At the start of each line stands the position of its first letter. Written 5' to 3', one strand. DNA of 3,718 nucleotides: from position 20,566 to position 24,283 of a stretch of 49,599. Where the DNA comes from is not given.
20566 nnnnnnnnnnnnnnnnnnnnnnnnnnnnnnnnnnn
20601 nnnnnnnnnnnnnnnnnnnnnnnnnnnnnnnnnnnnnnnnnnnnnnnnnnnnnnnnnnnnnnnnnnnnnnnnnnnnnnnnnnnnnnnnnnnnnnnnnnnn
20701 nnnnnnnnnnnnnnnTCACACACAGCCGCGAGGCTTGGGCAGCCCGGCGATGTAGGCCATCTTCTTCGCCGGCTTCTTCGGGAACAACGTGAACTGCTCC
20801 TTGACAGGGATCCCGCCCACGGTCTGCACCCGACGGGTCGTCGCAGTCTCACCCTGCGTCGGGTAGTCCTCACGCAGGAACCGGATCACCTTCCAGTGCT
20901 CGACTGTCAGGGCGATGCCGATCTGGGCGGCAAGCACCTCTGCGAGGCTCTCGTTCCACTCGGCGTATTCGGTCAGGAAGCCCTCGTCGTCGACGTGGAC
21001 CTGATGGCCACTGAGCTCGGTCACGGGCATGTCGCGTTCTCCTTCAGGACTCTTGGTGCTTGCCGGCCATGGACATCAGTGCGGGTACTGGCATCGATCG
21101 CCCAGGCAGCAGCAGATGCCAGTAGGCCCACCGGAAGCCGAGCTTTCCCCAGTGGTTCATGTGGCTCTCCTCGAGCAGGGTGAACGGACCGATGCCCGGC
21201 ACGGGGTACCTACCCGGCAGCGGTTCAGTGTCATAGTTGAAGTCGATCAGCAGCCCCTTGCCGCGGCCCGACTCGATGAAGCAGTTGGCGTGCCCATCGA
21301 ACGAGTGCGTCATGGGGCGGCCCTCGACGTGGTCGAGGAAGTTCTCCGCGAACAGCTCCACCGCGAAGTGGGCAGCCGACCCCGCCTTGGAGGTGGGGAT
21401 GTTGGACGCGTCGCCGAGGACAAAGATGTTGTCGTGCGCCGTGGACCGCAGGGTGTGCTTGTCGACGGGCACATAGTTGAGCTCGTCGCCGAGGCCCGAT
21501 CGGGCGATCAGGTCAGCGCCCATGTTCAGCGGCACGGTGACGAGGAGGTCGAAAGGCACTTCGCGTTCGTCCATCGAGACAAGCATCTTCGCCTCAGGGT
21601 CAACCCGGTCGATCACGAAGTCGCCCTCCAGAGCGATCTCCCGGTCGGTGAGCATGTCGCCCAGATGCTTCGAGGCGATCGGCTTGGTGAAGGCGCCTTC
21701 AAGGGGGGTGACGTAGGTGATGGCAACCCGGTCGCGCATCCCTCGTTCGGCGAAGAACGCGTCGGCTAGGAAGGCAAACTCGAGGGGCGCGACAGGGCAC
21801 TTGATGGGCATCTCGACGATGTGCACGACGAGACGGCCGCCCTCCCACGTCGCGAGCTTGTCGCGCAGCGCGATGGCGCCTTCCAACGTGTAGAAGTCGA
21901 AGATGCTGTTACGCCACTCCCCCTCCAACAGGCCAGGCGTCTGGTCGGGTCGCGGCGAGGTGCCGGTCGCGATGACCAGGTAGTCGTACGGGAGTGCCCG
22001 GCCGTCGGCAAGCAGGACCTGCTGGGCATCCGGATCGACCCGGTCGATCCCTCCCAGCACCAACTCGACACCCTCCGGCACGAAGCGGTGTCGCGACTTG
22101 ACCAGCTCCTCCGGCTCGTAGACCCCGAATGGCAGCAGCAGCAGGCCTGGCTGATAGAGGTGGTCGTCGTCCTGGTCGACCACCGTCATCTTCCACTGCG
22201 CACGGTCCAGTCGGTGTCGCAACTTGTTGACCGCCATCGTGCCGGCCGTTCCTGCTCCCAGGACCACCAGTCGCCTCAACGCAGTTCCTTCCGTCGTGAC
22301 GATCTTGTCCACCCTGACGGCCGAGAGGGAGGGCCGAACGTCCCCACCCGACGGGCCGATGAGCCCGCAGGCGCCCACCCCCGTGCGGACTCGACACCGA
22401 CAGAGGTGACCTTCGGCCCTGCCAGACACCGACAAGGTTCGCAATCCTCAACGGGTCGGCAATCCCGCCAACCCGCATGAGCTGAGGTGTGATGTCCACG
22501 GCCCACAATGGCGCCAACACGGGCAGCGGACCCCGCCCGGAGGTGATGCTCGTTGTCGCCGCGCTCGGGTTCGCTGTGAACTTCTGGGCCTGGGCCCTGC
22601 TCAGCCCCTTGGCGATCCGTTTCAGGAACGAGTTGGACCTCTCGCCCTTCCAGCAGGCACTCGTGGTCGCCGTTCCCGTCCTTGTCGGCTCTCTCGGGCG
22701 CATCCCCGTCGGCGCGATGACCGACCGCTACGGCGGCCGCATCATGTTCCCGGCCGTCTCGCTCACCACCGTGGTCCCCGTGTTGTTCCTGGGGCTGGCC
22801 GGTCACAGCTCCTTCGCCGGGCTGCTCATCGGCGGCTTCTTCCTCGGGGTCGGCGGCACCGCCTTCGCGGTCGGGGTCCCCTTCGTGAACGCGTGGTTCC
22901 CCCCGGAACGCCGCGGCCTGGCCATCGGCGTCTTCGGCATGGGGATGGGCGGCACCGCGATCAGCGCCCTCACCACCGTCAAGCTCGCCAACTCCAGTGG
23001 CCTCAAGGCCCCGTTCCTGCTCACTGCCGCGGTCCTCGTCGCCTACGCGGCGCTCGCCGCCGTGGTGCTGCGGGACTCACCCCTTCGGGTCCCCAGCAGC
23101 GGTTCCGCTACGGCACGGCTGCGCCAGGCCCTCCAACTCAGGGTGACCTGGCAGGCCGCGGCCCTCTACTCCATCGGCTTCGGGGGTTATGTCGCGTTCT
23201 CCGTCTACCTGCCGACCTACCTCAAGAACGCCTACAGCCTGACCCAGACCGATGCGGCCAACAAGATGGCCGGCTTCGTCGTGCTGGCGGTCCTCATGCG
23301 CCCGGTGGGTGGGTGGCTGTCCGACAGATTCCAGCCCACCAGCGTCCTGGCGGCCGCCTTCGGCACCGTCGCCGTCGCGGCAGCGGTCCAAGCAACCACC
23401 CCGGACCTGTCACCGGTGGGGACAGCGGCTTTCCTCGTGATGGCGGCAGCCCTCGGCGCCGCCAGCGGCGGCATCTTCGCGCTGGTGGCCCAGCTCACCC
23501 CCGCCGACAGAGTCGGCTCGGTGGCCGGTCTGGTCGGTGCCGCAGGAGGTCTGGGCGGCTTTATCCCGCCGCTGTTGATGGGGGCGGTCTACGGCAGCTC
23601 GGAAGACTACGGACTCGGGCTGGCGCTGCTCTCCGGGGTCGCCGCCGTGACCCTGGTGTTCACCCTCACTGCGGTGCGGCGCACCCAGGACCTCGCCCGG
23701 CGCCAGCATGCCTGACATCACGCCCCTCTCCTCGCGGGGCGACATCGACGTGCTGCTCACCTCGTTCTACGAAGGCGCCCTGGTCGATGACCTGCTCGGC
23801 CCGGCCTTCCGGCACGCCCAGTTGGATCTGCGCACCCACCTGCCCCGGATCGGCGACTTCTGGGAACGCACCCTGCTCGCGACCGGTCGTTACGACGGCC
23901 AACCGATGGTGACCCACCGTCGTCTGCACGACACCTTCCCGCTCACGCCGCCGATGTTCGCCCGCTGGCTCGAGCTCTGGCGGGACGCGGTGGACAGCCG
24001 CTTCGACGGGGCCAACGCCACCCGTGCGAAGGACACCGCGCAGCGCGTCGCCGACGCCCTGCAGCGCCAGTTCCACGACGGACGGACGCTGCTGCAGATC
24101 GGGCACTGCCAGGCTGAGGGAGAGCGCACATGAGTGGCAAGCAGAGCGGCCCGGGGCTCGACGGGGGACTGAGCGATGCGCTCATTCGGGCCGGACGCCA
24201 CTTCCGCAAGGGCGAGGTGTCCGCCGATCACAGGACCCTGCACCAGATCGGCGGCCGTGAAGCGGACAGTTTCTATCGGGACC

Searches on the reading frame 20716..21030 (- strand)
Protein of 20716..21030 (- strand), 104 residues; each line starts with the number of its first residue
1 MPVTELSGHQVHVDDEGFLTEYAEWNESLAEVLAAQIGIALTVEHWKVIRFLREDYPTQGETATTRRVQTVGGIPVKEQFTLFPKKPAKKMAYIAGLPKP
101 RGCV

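Call 49: search_protein_families(library=pfam, proteins=[window:20716-21030:-], max_evalue=0.001)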
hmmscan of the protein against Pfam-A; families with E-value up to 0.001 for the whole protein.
window:20716-21030:- (104 aa): 1 family
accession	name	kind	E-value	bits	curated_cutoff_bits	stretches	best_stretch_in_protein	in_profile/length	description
PF04358.19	DsrC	-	1e-30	106.7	24.9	1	6-104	2-107/107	DsrC like protein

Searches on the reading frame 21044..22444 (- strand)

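Call 11: search_protein_families(library=pfam, proteins=[window:21044-22444:-], max_evalue=0.001)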
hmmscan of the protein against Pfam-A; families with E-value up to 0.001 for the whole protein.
window:21044-22444:- (466 aa): 2 families
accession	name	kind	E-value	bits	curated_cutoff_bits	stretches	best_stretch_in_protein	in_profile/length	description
PF07992.20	Pyr_redox_2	-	9.8e-18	65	26.1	1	58-179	2-126/291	Pyridine nucleotide-disulphide oxidoreductase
PF13454.12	NAD_binding_9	-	0.00097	19.6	21.8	0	60-92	1-33/155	FAD-NAD(P)-binding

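Call 84: search_protein_families(library=ncbifam, proteins=[window:21044-22315:-], max_evalue=0.00001)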
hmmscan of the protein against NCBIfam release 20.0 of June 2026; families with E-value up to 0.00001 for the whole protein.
window:21044-22315:- (423 aa): 6 families
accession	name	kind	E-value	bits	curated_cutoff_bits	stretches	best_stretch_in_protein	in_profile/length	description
NF049943.1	SQR_III_seleno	exception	4.6e-191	635.1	525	1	14-420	1-406/406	type III sulfide quinone reductase, selenoprotein subtype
TIGR03169.1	Nterm_to_SelD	hypoth_equivalog_domain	1.4e-13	50.9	310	1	16-335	2-316/365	pyridine nucleotide-disulfide oxidoreductase family protein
NF042949.2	3PPDioc_HcaD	equivalog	3.6e-09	35.9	450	1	15-124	3-113/386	3-phenylpropionate/cinnamic acid dioxygenase ferredoxin--NAD(+) reductase subunit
NF045765.1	PhenlGlyoxDHPadH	equivalog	5.8e-09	35.3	475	1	17-155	6-141/416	NADH-dependent phenylglyoxylate dehydrogenase subunit epsilon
TIGR02374.1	nitri_red_nirB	equivalog_domain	8.8e-07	27.7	578.35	1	16-123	1-110/794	nitrite reductase large subunit NirB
NF041682.1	ant_diox_AndAa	equivalog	9.2e-07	27.9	650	1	15-156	5-144/406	anthranilate 1,2-dioxygenase system ferredoxin--NAD(+) reductase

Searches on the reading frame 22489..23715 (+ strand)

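Call 49: search_protein_families(library=pfam, proteins=[window:22489-23715:+], max_evalue=0.001)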
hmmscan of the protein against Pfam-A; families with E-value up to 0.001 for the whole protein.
window:22489-23715:+ (408 aa): 3 families
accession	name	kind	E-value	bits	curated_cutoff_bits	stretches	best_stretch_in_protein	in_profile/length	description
PF07690.21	MFS_1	-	2e-51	175.4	33.4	2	25-359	2-345/347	Major Facilitator Superfamily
PF00083.30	Sugar_tr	-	3.3e-06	26.7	22.3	1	52-198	44-195/452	Sugar (and other) transporter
PF03137.26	OATP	-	0.00056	18.8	25.8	1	229-298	304-374/545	Organic Anion Transporter Polypeptide (OATP) family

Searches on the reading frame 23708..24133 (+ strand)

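Call 49: search_protein_families(library=pfam, proteins=[window:23708-24133:+], max_evalue=0.001)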
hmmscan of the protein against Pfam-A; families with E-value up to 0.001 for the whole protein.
window:23708-24133:+ (141 aa): 0 families

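Call 67: search_protein_families(library=pfam, proteins=[window:23708-24133:+], max_evalue=1)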
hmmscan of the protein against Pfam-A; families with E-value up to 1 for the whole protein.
window:23708-24133:+ (141 aa): 1 family
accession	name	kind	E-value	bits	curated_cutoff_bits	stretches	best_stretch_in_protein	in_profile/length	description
PF01152.27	Bac_globin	-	0.0071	17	21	1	14-115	13-116/121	Bacterial-like globin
